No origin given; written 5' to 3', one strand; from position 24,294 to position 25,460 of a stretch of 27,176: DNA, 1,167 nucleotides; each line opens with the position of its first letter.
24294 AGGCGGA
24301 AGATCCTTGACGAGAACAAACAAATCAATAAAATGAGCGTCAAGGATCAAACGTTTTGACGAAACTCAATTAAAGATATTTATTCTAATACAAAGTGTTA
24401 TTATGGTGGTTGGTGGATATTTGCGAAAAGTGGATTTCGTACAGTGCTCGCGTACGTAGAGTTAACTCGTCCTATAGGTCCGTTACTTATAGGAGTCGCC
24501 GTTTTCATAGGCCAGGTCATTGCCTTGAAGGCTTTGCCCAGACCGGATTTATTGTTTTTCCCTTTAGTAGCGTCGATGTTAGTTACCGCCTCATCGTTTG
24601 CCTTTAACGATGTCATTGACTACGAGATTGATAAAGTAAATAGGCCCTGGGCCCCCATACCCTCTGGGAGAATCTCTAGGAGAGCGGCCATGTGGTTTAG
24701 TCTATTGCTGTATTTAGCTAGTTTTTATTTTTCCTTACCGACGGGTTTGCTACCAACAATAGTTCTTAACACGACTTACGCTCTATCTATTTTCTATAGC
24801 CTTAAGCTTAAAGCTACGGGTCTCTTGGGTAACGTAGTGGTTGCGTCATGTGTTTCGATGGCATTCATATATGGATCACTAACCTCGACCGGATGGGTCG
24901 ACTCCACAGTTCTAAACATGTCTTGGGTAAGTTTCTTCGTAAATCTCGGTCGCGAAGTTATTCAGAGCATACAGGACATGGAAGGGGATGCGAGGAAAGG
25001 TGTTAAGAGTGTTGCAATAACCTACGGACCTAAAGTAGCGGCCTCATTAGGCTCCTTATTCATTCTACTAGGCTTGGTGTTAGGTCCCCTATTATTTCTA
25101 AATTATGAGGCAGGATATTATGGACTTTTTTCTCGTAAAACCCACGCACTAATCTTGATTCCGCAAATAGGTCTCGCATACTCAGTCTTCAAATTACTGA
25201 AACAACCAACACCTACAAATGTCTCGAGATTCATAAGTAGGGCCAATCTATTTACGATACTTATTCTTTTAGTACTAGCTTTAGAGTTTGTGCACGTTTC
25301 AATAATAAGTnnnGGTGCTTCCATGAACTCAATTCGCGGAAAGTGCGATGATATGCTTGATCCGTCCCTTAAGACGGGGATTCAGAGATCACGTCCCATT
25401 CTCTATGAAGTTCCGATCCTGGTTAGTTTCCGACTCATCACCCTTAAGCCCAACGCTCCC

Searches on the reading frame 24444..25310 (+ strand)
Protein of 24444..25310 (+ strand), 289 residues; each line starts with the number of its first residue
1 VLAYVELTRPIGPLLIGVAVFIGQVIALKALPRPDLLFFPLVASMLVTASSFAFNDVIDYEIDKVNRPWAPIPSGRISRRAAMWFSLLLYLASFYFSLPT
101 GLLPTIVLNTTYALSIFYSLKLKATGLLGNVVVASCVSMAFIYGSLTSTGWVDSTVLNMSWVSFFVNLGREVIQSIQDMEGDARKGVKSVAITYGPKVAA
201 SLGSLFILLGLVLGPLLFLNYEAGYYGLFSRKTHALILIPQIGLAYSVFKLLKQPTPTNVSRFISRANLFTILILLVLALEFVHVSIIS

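Call 48: search_protein_families(library=pfam, proteins=[window:24444-25310:+], max_evalue=0.001)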
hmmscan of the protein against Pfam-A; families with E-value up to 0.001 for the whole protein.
window:24444-25310:+ (289 aa): 1 family
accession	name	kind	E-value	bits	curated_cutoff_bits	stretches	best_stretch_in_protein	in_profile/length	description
PF01040.23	UbiA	-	1.9e-37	129.3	34.2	1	19-229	4-217/250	UbiA prenyltransferase family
